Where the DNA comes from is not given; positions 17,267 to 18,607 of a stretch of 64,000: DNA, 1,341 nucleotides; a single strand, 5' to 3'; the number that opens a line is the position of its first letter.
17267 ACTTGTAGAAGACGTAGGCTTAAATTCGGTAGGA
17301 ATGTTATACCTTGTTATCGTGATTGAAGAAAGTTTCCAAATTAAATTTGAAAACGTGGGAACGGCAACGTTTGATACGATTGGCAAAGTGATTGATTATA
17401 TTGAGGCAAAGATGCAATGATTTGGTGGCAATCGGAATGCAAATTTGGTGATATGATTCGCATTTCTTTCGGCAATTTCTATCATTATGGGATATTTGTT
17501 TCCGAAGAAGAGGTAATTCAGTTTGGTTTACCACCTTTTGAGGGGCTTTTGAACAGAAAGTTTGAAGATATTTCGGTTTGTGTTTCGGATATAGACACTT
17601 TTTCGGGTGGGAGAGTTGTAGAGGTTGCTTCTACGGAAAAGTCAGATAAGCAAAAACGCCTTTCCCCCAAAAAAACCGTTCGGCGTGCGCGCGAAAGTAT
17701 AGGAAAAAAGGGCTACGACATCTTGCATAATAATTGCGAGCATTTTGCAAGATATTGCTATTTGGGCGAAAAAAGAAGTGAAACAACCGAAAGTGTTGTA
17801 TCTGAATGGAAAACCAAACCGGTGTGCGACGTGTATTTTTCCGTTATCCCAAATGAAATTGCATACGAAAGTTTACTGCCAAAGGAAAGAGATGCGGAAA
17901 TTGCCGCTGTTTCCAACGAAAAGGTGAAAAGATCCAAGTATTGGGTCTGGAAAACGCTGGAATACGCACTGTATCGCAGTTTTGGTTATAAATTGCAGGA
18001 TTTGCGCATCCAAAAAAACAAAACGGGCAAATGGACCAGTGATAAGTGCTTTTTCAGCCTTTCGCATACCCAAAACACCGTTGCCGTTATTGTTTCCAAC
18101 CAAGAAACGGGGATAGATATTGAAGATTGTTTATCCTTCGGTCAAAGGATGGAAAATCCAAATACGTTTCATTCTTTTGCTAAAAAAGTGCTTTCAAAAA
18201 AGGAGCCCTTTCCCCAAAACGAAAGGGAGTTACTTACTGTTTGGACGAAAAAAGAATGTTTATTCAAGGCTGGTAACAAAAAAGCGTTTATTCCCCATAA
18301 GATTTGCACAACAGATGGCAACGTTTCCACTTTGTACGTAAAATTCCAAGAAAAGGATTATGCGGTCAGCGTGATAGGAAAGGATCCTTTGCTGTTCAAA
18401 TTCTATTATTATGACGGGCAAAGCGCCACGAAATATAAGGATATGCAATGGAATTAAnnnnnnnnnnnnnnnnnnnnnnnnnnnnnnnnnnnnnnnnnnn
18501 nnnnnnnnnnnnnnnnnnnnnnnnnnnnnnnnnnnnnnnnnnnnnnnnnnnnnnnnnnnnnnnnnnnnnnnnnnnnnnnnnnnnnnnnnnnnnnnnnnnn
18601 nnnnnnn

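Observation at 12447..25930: Translationally coupled 13-14 gene operon combining split Aas-like acyl-activation and acyl-transfer modules, dedicated carrier proteins, an LRAT-PPTase fusion, FakA/FakB, an MFS transporter and three membrane hydrolases: a candidate undescribed lipid acyl-remodelling or lipid-product system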

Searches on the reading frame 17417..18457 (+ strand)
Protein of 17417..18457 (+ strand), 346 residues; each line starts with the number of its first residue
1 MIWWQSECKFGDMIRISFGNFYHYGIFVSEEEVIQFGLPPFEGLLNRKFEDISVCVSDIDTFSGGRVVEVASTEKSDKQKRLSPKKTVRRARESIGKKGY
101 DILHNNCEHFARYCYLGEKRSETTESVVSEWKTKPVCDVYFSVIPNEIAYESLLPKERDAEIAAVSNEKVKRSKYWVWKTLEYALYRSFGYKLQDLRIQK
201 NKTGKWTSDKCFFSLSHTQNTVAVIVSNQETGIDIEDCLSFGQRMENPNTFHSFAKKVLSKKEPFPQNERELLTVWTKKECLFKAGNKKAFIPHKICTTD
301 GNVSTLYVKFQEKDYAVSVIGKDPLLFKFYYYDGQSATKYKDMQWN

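Call 3: search_protein_families(library=pfam, proteins=[window:17417-18457:+], max_evalue=0.01)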
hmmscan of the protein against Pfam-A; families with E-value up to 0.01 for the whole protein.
window:17417-18457:+ (346 aa): 2 families
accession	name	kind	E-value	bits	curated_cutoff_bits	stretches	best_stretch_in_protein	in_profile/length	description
PF04970.19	LRAT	-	2.4e-20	73.5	24.3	1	7-119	2-119/120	Lecithin retinol acyltransferase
PF01648.25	ACPS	-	8.2e-06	26.3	25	1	232-306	3-84/111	4'-phosphopantetheinyl transferase superfamily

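Call 5: search_protein_families(library=ncbifam, proteins=[window:17417-18457:+], max_evalue=0.001)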
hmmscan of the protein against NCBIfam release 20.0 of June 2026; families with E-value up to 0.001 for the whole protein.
window:17417-18457:+ (346 aa): 3 families
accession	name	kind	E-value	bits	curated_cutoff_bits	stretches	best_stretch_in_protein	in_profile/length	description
NF047349.1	4PPT_AusB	equivalog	1.7e-06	27.6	225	1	182-284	49-146/205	aureusimine biosynthesis 4'-phosphopantetheinyl transferase AusB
NF007604.0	PRK10251.1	equivalog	4.3e-05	23.2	169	1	198-290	75-165/209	enterobactin synthase subunit EntD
NF007676.0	PRK10351.1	equivalog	0.00051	19.7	174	0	209-290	65-147/195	4'-phosphopantetheinyl transferase AcpT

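Call 7: find_homologous_proteins(query=window:17417-18457:+)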
Query window:17417-18457:+ (346 aa): 666 proteins with E <= 0.001 among 1428 candidates; the best 120 are listed.
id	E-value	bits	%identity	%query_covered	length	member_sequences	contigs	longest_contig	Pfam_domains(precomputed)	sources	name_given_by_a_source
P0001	7.4e-237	803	100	100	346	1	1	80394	PF01648.26,PF04970.20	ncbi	-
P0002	8.0e-174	596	74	100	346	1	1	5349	PF04970.20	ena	-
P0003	5.8e-172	590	72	100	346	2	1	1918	PF04970.20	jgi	jgi:phosphopantetheinyl transferase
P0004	1.0e-170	586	72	100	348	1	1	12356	PF04970.20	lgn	-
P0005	1.4e-170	585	71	100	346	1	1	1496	PF04970.20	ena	-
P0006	5.3e-170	583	72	100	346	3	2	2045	PF01648.26,PF04970.20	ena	-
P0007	1.6e-169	582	71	100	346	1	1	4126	PF04970.20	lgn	-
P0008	1.7e-169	581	72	100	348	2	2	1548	PF04970.20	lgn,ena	-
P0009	2.4e-167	574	70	100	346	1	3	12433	PF01648.26,PF04970.20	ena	-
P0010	4.2e-166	570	70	100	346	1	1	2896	PF04970.20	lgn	-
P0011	1.5e-165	568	70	100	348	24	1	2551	PF04970.20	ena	-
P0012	3.3e-165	567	70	100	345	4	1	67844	PF04970.20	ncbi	-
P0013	5.5e-165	567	71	100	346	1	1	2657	PF01648.26,PF04970.20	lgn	-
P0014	4.8e-164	564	69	100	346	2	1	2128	PF04970.20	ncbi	-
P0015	7.1e-162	556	68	100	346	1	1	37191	PF04970.20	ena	-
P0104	2.0e-73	266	42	93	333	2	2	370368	PF01648.26,PF04970.20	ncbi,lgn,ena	-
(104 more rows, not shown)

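Call 9: find_encoding_contigs(protein=P0001, flank=10000, max_places=2)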
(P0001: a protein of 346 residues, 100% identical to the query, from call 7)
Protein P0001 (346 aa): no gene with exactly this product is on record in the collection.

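Call 10: find_encoding_contigs(protein=P0104, flank=10000, max_places=2)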
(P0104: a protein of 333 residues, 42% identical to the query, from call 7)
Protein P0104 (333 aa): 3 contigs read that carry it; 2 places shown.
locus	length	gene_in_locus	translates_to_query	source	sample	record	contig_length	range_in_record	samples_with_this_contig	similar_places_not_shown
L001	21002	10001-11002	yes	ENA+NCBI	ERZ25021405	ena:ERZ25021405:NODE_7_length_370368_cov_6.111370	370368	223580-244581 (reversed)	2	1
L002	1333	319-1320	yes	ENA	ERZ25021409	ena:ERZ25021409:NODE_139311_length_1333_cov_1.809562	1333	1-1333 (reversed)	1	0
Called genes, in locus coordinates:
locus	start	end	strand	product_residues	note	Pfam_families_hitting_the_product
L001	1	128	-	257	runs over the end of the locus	PF00588:SpoU_methylase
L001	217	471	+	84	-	PF12116:SpoIIID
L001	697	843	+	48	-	-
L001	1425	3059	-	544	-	PF02878:PGM_PMM_I, PF02879:PGM_PMM_II, PF02880:PGM_PMM_III, PF00408:PGM_PMM_IV (weak)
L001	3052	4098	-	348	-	PF04041:Glyco_hydro_130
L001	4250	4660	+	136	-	-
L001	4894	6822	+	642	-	PF00501:AMP-binding, PF00550:PP-binding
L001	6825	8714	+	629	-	PF13347:MFS_2, PF07690:MFS_1 (weak)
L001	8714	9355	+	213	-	PF01553:Acyltransferase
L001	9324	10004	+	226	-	PF01553:Acyltransferase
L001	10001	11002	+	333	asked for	PF04970:LRAT, PF01648:ACPS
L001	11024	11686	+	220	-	-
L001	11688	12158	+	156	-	-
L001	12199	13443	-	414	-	PF07690:MFS_1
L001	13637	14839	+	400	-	PF01553:Acyltransferase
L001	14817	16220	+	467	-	-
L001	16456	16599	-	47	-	-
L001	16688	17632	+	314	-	PF00561:Abhydrolase_1 (faint), PF12146:Hydrolase_4 (faint), PF00326:Peptidase_S9 (weak)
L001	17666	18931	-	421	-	-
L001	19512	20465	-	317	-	PF00198:2-oxoacid_dh (faint)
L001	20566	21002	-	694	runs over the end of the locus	PF00009:GTP_EFTU, PF22042:EF-G_D2, PF14492:EFG_III, PF03764:EFG_IV, PF00679:EFG_C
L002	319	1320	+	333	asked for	PF04970:LRAT, PF01648:ACPS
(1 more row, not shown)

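Call 12: find_related_loci(query=A1, collection=genome_contigs, flank=10000)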
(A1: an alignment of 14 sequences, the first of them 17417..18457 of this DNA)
Query A1 (346 aa) in genome_contigs; peptide patterns used: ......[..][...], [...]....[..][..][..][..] (x = any residue, [..] = any of these).
600 stretches matched a pattern (row limit reached: there are more); 525 encode a relative of the query (tblastn E <= 1e-3); the best 80 are kept; 80 distinct loci.
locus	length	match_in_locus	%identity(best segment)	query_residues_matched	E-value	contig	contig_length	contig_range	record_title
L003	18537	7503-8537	69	1-345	4e-162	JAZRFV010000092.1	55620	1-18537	MAG: Candidatus Scatosoma sp. isolate T1900045494_YK20190188.MAGScoT_cleanbin_000025 SGB_7408_k141_1927044, whole genome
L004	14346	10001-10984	43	1-330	3e-85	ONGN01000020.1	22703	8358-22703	uncultured Clostridiales bacterium isolate RUG288 genome assembly, contig: scaffold_1473, whole genome shotgun sequence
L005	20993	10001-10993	43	1-335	2e-84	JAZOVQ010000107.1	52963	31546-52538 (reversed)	MAG: Candidatus Scatosoma sp. isolate T1900045525_YK20190219.MAGScoT_cleanbin_000033 SGB_7685_k141_1180176, whole genome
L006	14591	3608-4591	42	1-330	4e-83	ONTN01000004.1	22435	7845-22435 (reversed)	uncultured Clostridiales bacterium isolate RUG626 genome assembly, contig: scaffold_1148, whole genome shotgun sequence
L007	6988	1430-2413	44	1-330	4e-83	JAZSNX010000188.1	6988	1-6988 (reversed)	MAG: Eubacteriales bacterium isolate T1900044549_TS20190015.MAGScoT_cleanbin_000105 SGB_201_k141_3634829, whole genome s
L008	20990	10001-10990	42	1-330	4e-83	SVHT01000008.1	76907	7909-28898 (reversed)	MAG: Clostridiales bacterium isolate SIG391 NODE_8078_length_76907_cov_10.878432, whole genome shotgun sequence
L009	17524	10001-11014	38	1-339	1e-79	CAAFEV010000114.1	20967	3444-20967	MAG TPA_asm: uncultured Oscillospiraceae bacterium, isolate HGM13030, WGS project CAAFEV010000000 data, contig: SRS11707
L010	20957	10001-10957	43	1-323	2e-79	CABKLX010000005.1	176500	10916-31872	uncultured Clostridiales bacterium isolate MGYG-HGUT-01271 genome assembly, contig: NODE_20_length_176500_cov_20.8663, w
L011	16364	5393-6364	40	1-330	4e-79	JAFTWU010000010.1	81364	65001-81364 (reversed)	MAG: Clostridia bacterium isolate RGIG4221 Roe_deer_Colon-4__c3166, whole genome shotgun sequence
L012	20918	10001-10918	41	1-306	2e-78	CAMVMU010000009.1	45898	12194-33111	MAG TPA_asm: uncultured Oscillospiraceae bacterium isolate SRR8387719_bin.78_metaWRAP_v1.3_MAG genome assembly, contig:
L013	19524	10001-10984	45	1-330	7e-78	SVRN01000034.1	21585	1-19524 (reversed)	MAG: Oscillospiraceae bacterium isolate SIG644 NODE_45972_length_21585_cov_14.113198, whole genome shotgun sequence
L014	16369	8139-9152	39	1-338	1e-77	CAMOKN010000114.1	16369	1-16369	MAG: uncultured Clostridia bacterium isolate SRR873609_bin.45_metaWRAP_v1.3_MAG genome assembly, contig: ERZ1756109_1795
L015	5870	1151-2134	39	3-335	3e-77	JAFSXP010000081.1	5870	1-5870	MAG: Oscillospiraceae bacterium isolate RGIG3566 Goat_Rumen.Co__c1123572, whole genome shotgun sequence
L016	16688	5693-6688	38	1-337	2e-77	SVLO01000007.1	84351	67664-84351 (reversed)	MAG: Oscillospiraceae bacterium isolate SIG489 NODE_6917_length_84351_cov_3.550199, whole genome shotgun sequence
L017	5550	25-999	41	1-321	7e-77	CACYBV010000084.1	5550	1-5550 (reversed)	MAG: uncultured Clostridiales bacterium isolate RUG11805 genome assembly, contig: RUG11805_asm_84, whole genome shotgun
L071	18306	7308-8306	39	1-338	1e-76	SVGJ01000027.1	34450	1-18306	MAG: Clostridiales bacterium isolate SIG355 NODE_1867_length_34450_cov_13.015565, whole genome shotgun sequence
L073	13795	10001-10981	39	1-330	1e-71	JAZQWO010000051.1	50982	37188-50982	MAG: Eubacteriales bacterium isolate T1900045166_TC20190160.MAGScoT_cleanbin_000001 SGB_5137_k141_1789680, whole genome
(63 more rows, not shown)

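Call 23: search_solved_structures(query=window:17417-18457:+, max_evalue=0.1, show_alignments=2)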
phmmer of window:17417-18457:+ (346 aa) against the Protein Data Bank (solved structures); distinct sequences matched with E-value up to 0.1: 9.
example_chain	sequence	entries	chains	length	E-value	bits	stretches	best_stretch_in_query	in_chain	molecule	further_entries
4dpz_X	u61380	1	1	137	8.3e-06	28.3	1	9-125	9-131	HRAS-like suppressor 2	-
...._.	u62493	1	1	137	0.0001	24.8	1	7-127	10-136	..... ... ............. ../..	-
4dot_A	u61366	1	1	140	0.00018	23.9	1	7-124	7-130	Group XVI phospholipase A2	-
7zom_A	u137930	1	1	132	0.00021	23.7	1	7-123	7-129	Phospholipase A and acyltransferase 3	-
7c3z_A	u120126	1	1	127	0.0013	21.1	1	7-114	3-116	HRAS-like suppressor 3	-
2kyt_A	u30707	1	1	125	0.0014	21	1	7-113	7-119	Group XVI phospholipase A2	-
4q95_A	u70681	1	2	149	0.0028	20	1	72-123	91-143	HRAS-like suppressor 3, Lecithin retinol acyltransferase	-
2lkt_A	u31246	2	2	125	0.0092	18.3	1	7-116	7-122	Retinoic acid receptor responder protein 3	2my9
7zot_A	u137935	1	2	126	0.015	17.6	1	7-112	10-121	Phospholipase A and acyltransferase 4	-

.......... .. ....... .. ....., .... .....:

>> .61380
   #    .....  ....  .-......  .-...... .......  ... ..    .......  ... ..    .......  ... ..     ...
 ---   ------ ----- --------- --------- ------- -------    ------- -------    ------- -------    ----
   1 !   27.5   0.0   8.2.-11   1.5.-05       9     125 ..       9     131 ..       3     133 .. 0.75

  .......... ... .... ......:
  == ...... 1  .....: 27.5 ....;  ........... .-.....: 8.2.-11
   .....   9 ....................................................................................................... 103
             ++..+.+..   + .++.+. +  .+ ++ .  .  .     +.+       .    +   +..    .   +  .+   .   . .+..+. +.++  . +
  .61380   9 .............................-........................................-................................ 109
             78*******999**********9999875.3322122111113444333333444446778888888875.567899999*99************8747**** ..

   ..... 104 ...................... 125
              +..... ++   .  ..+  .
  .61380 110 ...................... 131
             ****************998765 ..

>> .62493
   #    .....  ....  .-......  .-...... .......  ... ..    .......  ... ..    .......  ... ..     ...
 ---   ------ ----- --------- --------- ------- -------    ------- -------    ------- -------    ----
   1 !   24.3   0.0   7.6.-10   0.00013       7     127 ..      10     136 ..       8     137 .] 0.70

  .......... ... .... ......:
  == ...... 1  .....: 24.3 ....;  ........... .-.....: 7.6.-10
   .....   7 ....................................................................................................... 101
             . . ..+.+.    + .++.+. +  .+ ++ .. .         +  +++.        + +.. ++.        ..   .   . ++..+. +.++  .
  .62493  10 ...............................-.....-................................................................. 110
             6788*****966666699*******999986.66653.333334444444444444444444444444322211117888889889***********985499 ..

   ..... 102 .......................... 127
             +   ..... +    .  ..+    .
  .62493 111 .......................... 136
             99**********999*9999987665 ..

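Call 30: search_protein_families(library=pfam, proteins=[L001:6825-8714:+, L001:11024-11686:+, L001:11688-12158:+, L001:13637-14839:+, L001:14817-16220:+, L001:4250-4660:+], max_evalue=0.01)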
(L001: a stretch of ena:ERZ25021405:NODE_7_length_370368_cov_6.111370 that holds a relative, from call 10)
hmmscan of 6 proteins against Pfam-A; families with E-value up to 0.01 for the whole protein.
L001:6825-8714:+ (629 aa): 2 families
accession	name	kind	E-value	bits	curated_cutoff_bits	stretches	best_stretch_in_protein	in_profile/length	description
PF13347.12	MFS_2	-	3e-28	99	27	1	53-409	25-377/427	MFS/sugar transport protein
PF07690.21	MFS_1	-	2.8e-06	26.9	33.4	1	80-402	47-343/347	Major Facilitator Superfamily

L001:11024-11686:+ (220 aa): 0 families

L001:11688-12158:+ (156 aa): 0 families

L001:13637-14839:+ (400 aa): 3 families
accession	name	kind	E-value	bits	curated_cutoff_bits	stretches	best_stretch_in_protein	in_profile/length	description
PF01553.26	Acyltransferase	-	2e-12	47.5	23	1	45-154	13-127/132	Acyltransferase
PF10080.14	FtrD-like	-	0.0019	18.7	26.3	1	217-267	21-71/101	Membrane iron-sulfur containing protein FtrD-like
PF08792.16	A2L_zn_ribbon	-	0.0051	16.9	22.9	0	221-240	11-31/33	A2L zinc ribbon domain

L001:14817-16220:+ (467 aa): 0 families

L001:4250-4660:+ (136 aa): 0 families

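Call 43: predict_structure(alignment_id=A1)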
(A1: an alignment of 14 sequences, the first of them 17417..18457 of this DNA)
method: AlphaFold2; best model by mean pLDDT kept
length: 346 residues; sequences in the alignment: 14
mean_pLDDT: 85.4   pTM: 0.66
mean pLDDT of the five models: 85.4, 85.1, 84.6, 83.1, 72.9
residues with pLDDT >= 90: 182; 70-90: 114; 50-70: 48; < 50: 2
segments of 3 or more residues with pLDDT < 50: none
pLDDT, mean of each block of 10 residues (from residue 1): 87 85 89 79 55 79 86 69 90 75 67 77 52 79 92 95 94 96 87 89 91 93 94 95 95 96 94 96 91 91 89 92 87 88 71
secondary structure, 60 per line:
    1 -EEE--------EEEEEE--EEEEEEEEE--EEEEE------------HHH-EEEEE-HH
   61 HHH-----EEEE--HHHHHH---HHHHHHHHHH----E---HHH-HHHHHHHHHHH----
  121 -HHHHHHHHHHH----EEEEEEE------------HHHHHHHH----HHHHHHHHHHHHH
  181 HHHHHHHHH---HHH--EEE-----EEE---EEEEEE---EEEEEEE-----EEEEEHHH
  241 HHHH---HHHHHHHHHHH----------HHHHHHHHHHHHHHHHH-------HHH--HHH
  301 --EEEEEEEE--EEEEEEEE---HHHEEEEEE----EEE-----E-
elements in order: E2-4 E13-18 E21-29 E32-36 E53-57 H59-63 E69-72 H75-80 H84-93 H106-116 H122-132 E137-143 H156-163 H168-189 E198-200 E206-208 E212-217 E221-227 E233-237 H238-244 H248-258 H269-285 E303-310 E313-320 E327-332 E337-339

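Call 46: search_protein_representatives(alignment_id=A1)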
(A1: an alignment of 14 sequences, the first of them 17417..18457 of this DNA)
Query: 14 sequences, 339 profile positions. Proteins with E-value up to 0.001 (for the whole library): 21417; up to 1e-10: 2400; up to 1e-30: 619. The best 150 are listed.
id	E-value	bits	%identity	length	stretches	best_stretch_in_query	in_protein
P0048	3.1e-147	506.7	-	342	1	1-337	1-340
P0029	5.4e-141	486.1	-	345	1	1-337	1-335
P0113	2.4e-132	457.7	-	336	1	1-335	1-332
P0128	1.8e-122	425.3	-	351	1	1-333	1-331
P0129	2.3e-121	421.6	-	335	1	1-332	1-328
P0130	1.4e-120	419.1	-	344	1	1-331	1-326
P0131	3.9e-118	411.0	-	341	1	1-336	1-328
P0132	9.3e-118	409.8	-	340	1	1-329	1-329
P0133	9.4e-116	403.2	-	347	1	1-337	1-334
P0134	4.2e-115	401.0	-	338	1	1-330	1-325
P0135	4.7e-115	400.9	-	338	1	1-334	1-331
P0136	5.2e-115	400.7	-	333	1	1-330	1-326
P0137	1.5e-113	396.0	-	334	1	1-333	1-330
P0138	2.0e-113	395.5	-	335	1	1-332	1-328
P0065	4.4e-113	394.4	-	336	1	1-332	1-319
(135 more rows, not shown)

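Call 47: fold_search(model_id=the predicted structure, library=pdb)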
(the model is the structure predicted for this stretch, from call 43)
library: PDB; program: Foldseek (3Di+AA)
matches with E <= 10: 204; with E <= 0.001: 42
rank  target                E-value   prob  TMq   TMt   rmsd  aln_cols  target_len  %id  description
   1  2byd                  2.1e-08  1.00  0.41  0.48   7.0       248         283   16  Structure of aminoadipate-semialdehyde dehydrogenase- phosphopantetheinyl transferase (released 2005-08-05)
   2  2cg5_A                4.0e-08  1.00  0.43  0.54   5.7       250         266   15  Structure of aminoadipate-semialdehyde dehydrogenase- phosphopantetheinyl transferase in complex with cytosolic acyl c (released 2006-03-01)
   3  2c43                  7.2e-08  1.00  0.45  0.55   8.1       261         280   15  STRUCTURE OF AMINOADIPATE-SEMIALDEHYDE DEHYDROGENASE- PHOSPHOPANTETHEINYL TRANSFERASE IN COMPLEX WITH COENZYME A (released 2005-10-24)
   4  4mrt_A                1.8e-07  1.00  0.41  0.60   5.0       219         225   14  Structure of the Phosphopantetheine Transferase Sfp in Complex with Coenzyme A and a Peptidyl Carrier Protein (released 2014-04-23)
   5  1qr0                  3.7e-07  1.00  0.39  0.57   6.1       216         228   15  CRYSTAL STRUCTURE OF THE 4'-PHOSPHOPANTETHEINYL TRANSFERASE SFP-COENZYME A COMPLEX (released 1999-12-10)
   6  8gkf_A                1.2e-06  1.00  0.35  0.52   9.2       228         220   14  Phosphopantetheinyl transferase PptT from Mycobacterium tuberculosis in complex with Raltitrexed. (released 2024-03-20)
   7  7bdw_A                1.6e-06  1.00  0.37  0.55   5.1       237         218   15  Crystal structure of mycobacterial PptAb in complex with ACP and compound 8918 (released 2021-11-10)
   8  4qjl                  1.9e-06  1.00  0.35  0.50   9.8       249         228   12  Crystal structure of M. ulcerans phosphopantetheinyl transferase MuPPT (released 2014-07-16)
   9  6qyg                  1.9e-06  1.00  0.34  0.50   7.0       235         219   15  4'-phosphopantetheinyl transferase PptAb from Mycobacterium abscessus at pH 8.5 with Mg2+ and CoA. (released 2020-03-25)
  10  6qxr                  2.0e-06  1.00  0.34  0.50   7.2       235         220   16  4'-phosphopantetheinyl transferase PptAb from Mycobacterium abscessus at pH 8.5 with Mn2+ and CoA. (released 2020-03-25)
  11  7b4r                  2.7e-06  1.00  0.37  0.56   5.6       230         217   16  Structure of the 4'-phosphopantetheinyl transferase PptAb from Mycobacterium abscessus in complex with Coenzyme A and N- (released 2021-11-10)
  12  8gkf_B                2.7e-06  1.00  0.35  0.51   6.4       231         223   13  Phosphopantetheinyl transferase PptT from Mycobacterium tuberculosis in complex with Raltitrexed. (released 2024-03-20)
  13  7n8e_A                3.4e-06  1.00  0.34  0.51   6.7       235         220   14  PptT PAP(CoA) 9056 complex (released 2022-02-02)
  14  6qwu                  3.6e-06  1.00  0.34  0.50   6.8       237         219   15  4'-phosphopantetheinyl transferase PptAb from Mycobacterium abscessus at pH 5.5 with Mn2+ and CoA. (released 2020-03-25)
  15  6qxq                  3.8e-06  1.00  0.34  0.50   6.8       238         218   15  4'-phosphopantetheinyl transferase PptAb from Mycobacterium abscessus at pH 7 with Mn2+ and CoA. (released 2020-03-25)
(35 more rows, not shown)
